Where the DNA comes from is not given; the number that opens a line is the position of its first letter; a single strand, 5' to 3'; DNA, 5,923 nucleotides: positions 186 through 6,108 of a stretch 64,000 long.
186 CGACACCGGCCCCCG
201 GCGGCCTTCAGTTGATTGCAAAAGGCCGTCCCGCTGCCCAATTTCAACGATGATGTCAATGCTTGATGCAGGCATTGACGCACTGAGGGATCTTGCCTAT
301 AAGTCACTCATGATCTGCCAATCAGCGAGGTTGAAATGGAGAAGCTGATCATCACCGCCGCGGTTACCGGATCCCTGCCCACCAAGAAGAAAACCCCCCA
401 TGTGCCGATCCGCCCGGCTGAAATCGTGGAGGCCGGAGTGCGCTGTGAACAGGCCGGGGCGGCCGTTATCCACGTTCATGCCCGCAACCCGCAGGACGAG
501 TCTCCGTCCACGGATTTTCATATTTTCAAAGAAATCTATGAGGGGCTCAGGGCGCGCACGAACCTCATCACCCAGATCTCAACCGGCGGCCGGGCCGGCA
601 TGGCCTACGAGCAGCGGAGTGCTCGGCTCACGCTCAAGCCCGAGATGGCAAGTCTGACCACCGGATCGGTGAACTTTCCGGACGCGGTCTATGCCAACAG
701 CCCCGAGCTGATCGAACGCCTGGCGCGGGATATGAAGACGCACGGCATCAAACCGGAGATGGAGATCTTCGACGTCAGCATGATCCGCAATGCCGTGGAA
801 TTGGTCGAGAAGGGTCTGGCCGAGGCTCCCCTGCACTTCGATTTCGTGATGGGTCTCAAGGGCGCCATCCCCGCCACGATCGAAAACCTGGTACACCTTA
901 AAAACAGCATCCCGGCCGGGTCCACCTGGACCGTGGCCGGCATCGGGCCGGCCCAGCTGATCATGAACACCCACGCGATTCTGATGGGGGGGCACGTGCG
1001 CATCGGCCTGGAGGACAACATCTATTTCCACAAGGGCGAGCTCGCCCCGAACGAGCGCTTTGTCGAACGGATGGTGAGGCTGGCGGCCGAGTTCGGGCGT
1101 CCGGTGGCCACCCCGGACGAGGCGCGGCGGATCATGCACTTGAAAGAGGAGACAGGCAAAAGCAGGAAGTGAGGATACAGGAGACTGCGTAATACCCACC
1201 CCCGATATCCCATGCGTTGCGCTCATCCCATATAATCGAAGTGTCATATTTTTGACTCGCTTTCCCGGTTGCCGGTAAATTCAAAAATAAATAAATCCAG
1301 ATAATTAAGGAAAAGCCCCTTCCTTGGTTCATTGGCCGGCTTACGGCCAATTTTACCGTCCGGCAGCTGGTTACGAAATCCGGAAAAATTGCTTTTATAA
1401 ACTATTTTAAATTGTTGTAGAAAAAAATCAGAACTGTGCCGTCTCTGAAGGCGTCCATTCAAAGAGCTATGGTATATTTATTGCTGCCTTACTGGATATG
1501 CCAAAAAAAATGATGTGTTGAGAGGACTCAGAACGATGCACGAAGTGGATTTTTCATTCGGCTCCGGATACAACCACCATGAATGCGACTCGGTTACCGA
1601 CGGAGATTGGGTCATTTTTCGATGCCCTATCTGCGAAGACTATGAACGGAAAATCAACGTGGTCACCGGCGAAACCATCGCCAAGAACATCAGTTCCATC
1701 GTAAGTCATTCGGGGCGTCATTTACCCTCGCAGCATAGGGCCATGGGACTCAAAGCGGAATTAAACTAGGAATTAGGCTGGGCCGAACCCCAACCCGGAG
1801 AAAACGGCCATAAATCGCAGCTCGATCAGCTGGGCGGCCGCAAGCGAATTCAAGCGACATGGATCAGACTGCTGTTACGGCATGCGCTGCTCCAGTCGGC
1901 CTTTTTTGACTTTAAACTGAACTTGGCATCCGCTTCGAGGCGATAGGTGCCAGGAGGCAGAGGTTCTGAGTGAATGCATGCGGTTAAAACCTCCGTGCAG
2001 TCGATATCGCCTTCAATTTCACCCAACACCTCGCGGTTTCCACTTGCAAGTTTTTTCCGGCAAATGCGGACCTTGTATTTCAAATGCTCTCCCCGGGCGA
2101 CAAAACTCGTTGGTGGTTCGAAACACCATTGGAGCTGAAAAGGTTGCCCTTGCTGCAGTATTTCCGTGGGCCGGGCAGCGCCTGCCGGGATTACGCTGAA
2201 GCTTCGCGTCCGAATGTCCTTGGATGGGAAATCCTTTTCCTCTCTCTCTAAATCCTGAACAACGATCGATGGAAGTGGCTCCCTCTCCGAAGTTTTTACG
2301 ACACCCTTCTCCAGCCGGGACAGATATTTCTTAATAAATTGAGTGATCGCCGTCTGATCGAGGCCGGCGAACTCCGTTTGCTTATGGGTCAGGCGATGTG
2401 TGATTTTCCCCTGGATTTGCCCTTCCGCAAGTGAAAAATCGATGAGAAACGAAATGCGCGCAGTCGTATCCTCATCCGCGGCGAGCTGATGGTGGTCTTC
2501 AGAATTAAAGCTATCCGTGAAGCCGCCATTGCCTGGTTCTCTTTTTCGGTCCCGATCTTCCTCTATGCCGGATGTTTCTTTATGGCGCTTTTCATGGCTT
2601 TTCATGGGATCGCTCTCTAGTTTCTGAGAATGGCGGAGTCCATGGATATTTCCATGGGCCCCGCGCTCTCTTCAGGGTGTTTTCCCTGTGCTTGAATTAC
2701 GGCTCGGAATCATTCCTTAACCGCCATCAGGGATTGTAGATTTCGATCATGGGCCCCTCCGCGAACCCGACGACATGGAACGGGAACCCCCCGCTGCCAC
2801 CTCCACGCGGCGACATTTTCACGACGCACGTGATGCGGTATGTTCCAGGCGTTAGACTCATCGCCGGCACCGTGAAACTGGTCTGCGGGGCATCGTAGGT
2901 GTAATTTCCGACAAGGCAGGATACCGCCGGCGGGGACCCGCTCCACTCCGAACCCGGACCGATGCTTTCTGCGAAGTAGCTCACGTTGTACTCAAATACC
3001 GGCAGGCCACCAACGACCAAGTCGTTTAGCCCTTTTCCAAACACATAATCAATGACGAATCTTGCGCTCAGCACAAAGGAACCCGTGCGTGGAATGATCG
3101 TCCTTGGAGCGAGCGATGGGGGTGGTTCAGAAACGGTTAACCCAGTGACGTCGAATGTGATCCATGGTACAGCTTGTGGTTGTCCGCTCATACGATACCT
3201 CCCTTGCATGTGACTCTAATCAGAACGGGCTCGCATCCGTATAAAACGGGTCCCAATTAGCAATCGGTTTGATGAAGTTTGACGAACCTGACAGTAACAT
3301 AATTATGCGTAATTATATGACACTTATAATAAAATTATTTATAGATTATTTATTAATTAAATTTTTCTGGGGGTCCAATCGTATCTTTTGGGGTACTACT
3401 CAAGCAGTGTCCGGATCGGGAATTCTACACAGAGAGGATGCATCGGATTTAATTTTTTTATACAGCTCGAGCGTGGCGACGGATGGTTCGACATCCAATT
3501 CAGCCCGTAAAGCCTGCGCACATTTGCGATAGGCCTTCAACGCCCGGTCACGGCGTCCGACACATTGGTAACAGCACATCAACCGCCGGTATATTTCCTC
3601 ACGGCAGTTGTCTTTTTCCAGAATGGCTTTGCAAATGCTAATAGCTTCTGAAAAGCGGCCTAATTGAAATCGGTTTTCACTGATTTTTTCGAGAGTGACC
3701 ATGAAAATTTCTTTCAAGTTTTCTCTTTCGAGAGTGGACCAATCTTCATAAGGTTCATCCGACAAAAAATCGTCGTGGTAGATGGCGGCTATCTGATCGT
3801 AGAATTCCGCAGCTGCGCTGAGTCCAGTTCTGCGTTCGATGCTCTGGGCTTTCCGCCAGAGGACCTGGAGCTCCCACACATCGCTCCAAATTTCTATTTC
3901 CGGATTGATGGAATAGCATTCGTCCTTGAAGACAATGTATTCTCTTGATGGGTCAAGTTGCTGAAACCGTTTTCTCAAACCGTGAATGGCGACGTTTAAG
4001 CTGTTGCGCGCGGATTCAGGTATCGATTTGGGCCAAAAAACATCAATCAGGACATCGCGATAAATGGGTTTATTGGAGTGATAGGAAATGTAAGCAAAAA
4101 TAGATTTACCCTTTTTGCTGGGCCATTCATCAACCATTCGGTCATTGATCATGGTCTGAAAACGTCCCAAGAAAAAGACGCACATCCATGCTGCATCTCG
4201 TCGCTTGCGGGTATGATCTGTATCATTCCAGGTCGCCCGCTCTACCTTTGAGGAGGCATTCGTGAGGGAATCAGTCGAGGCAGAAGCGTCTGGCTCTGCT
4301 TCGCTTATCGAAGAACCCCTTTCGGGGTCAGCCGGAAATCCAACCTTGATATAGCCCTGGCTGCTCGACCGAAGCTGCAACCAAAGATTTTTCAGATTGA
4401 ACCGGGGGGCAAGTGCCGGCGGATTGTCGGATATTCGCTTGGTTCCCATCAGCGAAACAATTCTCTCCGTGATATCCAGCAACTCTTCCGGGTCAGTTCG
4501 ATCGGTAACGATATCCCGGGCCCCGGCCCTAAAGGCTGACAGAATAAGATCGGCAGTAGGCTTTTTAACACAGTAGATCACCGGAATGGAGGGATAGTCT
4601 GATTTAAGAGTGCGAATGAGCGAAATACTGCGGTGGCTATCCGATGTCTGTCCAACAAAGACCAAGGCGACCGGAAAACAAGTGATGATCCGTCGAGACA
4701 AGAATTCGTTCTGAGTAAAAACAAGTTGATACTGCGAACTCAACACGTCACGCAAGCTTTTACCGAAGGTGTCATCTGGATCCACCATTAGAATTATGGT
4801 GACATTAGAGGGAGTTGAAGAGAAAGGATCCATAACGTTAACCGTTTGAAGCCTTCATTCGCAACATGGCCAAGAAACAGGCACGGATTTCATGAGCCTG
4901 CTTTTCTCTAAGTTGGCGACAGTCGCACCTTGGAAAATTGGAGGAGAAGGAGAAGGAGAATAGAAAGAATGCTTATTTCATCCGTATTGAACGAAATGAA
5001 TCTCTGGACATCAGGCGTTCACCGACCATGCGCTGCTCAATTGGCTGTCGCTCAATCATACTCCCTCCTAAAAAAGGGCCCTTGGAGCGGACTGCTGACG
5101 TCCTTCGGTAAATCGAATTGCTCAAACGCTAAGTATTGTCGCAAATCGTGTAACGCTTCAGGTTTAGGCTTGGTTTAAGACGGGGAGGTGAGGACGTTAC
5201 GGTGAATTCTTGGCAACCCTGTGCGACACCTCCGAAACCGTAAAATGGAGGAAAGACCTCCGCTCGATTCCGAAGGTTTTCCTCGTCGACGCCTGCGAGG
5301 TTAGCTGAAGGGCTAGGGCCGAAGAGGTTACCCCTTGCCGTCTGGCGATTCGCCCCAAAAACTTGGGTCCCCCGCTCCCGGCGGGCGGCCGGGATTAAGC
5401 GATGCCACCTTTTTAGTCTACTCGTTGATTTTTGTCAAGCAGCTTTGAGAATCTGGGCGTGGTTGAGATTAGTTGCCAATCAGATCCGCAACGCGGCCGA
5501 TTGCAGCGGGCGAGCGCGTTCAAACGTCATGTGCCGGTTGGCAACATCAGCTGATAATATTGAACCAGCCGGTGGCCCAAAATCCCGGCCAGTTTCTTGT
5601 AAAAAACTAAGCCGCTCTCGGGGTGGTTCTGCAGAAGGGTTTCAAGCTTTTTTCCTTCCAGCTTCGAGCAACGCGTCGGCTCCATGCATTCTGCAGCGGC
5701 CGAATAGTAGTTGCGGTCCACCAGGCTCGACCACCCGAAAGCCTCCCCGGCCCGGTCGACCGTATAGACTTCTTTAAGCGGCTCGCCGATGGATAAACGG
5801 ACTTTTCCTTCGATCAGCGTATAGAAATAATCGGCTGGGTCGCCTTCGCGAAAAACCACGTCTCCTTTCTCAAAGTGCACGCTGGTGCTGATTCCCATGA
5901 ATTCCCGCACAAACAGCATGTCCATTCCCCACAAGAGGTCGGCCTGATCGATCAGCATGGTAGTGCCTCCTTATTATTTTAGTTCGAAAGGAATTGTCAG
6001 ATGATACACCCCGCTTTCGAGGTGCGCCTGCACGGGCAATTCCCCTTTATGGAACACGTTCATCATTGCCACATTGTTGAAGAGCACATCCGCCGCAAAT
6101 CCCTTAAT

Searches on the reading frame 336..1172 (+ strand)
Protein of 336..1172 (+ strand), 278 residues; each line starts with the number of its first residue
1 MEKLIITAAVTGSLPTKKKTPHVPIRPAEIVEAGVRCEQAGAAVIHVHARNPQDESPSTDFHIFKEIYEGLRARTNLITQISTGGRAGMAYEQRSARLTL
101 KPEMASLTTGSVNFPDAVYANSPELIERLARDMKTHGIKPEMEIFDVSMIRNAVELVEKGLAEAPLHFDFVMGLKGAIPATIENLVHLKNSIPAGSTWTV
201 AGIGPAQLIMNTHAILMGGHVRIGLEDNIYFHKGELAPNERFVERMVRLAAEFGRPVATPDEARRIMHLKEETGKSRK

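Call 69: search_protein_families(library=pfam, proteins=[window:336-1172:+], max_evalue=0.001)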
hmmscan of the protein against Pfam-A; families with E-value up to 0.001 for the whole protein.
window:336-1172:+ (278 aa): 1 family
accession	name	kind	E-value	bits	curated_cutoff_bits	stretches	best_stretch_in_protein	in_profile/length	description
PF05853.18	BKACE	-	5.1e-103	344.6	24.8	1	3-269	1-274/274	beta-keto acid cleavage enzyme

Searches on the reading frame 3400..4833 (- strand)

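Call 69: search_protein_families(library=pfam, proteins=[window:3400-4833:-], max_evalue=0.001)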
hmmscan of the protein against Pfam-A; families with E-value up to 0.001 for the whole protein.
window:3400-4833:- (477 aa): 2 families
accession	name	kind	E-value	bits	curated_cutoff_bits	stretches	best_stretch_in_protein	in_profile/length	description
PF03704.23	BTAD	-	4.1e-26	92.5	22.1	1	318-461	2-145/146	Bacterial transcriptional activator domain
PF00486.34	Trans_reg_C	-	0.00039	20.9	26.2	1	242-300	10-67/77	Transcriptional regulatory protein, C terminal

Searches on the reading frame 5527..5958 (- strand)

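Call 69: search_protein_families(library=pfam, proteins=[window:5527-5958:-], max_evalue=0.001)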
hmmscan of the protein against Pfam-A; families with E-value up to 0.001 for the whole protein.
window:5527-5958:- (143 aa): 1 family
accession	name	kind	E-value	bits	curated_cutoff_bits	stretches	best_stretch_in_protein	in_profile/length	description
PF00027.35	cNMP_binding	-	3.1e-17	62.8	27.5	1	27-112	2-89/89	Cyclic nucleotide-binding domain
